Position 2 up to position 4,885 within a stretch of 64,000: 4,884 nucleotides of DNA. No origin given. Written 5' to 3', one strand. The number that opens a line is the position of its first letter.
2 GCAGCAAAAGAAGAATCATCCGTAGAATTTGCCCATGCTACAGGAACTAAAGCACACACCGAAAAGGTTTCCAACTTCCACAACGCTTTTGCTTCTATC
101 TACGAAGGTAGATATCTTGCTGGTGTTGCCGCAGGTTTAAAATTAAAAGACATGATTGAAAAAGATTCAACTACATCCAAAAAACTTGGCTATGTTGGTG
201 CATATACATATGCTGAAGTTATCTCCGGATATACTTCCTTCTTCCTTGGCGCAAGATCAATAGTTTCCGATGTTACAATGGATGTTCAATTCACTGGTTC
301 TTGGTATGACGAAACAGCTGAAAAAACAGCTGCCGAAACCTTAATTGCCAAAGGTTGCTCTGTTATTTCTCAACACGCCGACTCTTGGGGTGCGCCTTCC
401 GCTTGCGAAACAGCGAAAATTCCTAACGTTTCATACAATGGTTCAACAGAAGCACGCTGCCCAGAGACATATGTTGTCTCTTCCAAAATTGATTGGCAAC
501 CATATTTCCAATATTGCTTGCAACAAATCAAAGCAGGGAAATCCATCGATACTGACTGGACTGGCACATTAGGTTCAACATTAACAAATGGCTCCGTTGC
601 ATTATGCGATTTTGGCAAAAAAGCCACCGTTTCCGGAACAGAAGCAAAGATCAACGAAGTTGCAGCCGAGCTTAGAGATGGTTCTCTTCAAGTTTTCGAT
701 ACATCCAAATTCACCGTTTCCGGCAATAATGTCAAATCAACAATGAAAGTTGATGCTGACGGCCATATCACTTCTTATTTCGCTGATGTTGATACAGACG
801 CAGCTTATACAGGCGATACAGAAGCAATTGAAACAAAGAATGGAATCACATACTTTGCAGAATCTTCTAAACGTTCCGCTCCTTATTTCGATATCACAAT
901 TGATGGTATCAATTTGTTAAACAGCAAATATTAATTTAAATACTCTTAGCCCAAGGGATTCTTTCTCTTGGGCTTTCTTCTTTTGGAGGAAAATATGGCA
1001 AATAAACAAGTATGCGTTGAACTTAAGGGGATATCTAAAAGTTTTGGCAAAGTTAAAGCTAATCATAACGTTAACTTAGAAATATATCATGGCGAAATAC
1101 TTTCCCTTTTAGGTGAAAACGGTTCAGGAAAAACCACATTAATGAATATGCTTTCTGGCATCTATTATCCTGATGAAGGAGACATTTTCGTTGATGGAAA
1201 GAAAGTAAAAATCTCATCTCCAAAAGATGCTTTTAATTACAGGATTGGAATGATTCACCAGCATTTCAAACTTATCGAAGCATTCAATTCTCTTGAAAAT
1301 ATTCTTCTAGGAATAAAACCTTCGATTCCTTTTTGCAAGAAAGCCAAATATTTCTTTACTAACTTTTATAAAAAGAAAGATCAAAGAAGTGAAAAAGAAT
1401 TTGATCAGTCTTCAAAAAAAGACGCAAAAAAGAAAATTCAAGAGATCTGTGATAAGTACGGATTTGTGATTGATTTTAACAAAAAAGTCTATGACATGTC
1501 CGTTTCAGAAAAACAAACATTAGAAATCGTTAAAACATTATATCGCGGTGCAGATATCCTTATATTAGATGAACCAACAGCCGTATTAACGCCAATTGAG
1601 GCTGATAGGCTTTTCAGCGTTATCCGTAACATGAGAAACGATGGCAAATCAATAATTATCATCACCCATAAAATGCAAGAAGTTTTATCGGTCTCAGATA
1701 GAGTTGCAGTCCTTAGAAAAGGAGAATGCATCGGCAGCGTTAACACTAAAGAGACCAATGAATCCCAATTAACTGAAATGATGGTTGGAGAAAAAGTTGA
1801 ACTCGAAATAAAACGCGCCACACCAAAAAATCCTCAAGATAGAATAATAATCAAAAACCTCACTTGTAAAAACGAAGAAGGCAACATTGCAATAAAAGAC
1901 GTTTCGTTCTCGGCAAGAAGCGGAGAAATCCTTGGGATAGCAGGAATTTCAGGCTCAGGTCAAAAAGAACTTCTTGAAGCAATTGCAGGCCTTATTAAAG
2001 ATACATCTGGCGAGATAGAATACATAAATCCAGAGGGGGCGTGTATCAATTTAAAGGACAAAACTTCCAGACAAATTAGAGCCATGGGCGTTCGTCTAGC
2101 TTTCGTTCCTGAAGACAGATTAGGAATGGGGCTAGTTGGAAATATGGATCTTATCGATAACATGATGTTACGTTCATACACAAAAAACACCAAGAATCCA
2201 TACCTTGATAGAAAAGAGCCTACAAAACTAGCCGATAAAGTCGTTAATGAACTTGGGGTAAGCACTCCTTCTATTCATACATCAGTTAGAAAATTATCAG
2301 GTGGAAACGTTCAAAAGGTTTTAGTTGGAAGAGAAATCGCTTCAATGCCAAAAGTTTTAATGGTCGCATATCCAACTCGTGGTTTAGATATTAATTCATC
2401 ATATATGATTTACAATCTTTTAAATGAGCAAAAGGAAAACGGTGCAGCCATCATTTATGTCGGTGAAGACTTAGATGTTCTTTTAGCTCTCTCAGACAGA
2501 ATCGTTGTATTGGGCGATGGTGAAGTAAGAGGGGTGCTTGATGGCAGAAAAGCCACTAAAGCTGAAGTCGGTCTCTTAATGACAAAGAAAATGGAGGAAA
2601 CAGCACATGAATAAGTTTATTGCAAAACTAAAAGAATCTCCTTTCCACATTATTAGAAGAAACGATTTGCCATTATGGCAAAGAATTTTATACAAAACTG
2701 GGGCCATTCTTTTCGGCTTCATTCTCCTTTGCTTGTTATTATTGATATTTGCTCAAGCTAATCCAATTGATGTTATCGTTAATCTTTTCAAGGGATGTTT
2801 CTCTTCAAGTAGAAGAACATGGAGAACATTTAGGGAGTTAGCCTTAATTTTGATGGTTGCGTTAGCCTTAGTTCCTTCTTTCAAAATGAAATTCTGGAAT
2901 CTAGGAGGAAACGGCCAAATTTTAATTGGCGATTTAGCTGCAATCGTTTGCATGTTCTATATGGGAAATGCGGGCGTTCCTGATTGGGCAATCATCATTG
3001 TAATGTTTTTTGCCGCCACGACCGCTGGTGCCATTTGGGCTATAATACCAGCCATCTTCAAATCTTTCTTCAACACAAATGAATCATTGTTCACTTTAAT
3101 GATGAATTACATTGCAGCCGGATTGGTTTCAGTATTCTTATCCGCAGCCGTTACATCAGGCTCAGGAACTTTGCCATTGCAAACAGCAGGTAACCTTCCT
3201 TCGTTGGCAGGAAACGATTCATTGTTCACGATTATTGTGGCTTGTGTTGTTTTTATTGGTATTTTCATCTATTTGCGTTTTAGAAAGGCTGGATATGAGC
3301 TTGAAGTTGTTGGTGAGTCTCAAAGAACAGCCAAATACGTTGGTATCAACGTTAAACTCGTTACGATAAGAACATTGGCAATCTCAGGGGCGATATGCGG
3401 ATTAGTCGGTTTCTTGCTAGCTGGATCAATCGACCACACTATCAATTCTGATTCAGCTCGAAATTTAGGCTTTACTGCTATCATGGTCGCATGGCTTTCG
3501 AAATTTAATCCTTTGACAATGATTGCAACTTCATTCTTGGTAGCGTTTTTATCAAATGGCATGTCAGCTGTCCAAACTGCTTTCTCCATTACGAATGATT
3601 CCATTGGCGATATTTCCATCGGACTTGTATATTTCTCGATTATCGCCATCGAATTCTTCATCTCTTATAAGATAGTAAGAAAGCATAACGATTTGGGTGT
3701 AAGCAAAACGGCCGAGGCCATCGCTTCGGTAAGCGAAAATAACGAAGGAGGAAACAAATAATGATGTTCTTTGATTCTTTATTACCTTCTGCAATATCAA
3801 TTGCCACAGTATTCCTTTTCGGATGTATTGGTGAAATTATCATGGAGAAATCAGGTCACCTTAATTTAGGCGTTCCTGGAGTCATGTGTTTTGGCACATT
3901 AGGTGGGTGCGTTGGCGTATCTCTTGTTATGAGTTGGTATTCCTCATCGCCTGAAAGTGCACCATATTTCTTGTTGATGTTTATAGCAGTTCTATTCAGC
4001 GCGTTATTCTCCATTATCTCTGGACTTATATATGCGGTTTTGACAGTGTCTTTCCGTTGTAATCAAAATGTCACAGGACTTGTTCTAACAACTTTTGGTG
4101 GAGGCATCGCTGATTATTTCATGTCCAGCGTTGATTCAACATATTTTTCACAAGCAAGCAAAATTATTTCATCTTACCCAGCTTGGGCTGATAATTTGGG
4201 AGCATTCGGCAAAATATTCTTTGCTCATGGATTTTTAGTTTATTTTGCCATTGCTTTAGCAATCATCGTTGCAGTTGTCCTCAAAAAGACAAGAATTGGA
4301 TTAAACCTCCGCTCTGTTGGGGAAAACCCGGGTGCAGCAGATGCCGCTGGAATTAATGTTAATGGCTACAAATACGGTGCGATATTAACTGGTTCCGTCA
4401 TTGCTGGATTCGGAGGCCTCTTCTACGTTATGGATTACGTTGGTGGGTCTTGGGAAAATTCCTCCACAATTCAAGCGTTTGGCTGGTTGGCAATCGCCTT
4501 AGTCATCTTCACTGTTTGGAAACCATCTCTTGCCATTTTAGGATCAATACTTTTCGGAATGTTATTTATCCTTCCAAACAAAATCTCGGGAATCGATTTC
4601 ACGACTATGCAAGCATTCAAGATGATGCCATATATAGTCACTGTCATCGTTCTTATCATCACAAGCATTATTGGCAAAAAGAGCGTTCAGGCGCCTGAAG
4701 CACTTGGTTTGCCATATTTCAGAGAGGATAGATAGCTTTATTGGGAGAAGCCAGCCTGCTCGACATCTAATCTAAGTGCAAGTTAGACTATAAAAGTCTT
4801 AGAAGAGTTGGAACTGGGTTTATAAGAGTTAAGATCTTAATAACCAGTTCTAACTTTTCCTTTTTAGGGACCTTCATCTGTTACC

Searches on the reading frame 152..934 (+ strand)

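Call 38: search_protein_families(library=pfam, proteins=[window:152-934:+])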
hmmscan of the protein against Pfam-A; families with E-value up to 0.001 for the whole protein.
window:152-934:+ (260 aa): 1 family
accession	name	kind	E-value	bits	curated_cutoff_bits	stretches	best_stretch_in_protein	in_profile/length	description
PF02608.20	Bmp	-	3.5e-11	43.1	24.1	1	8-131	123-250/301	ABC transporter substrate-binding protein PnrA-like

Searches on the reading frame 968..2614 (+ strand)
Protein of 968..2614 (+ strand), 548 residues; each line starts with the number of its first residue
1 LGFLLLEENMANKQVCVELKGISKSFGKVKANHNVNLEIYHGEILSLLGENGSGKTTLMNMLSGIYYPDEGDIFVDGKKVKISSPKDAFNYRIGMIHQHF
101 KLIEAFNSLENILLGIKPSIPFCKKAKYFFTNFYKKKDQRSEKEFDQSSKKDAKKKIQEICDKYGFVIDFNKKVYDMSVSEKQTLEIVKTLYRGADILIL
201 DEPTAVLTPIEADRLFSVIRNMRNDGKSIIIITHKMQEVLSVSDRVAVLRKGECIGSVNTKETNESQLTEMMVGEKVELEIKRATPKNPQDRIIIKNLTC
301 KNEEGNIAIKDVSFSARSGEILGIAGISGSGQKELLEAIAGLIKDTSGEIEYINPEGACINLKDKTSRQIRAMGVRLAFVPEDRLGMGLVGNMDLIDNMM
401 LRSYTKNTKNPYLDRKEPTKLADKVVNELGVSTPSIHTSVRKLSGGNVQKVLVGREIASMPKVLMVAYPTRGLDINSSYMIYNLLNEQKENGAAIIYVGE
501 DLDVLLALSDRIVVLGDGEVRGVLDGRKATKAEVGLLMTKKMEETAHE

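Call 38: search_protein_families(library=pfam, proteins=[window:968-2614:+])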
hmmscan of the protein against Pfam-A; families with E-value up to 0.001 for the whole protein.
window:968-2614:+ (548 aa): 3 families
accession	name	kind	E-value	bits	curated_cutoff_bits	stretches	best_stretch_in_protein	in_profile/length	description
PF00005.33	ABC_tran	-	2.6e-45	154.8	25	2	33-205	2-137/137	ABC transporter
PF13304.12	AAA_21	-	0.00012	22.7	27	0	46-65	3-22/304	AAA domain, putative AbiEii toxin, Type IV TA system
PF13555.12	AAA_29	-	0.00043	20.4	27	0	38-68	18-48/61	P-loop containing region of AAA domain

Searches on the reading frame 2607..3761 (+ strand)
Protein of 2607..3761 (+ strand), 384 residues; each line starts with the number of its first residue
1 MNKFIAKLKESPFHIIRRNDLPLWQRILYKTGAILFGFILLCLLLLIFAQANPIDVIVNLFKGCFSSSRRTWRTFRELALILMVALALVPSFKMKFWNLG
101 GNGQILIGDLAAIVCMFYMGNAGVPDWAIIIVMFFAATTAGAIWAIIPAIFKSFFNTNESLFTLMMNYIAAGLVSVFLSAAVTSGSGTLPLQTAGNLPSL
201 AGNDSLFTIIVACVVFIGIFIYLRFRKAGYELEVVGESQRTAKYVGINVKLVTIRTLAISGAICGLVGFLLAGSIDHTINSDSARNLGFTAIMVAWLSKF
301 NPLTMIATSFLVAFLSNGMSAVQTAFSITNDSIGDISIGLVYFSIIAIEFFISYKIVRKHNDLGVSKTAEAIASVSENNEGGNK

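Call 38: search_protein_families(library=pfam, proteins=[window:2607-3761:+])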
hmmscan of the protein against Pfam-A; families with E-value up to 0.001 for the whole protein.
window:2607-3761:+ (384 aa): 1 family
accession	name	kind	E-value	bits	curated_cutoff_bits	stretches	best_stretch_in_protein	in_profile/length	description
PF02653.21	BPD_transp_2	-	6.9e-23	81.6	26.8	1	78-324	9-252/269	Branched-chain amino acid transport system / permease component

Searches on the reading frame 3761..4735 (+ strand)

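Call 38: search_protein_families(library=pfam, proteins=[window:3761-4735:+])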
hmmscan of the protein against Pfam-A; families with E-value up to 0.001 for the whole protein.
window:3761-4735:+ (324 aa): 1 family
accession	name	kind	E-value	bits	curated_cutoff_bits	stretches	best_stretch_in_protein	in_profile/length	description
PF02653.21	BPD_transp_2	-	2.5e-32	112.5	26.8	1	14-298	8-269/269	Branched-chain amino acid transport system / permease component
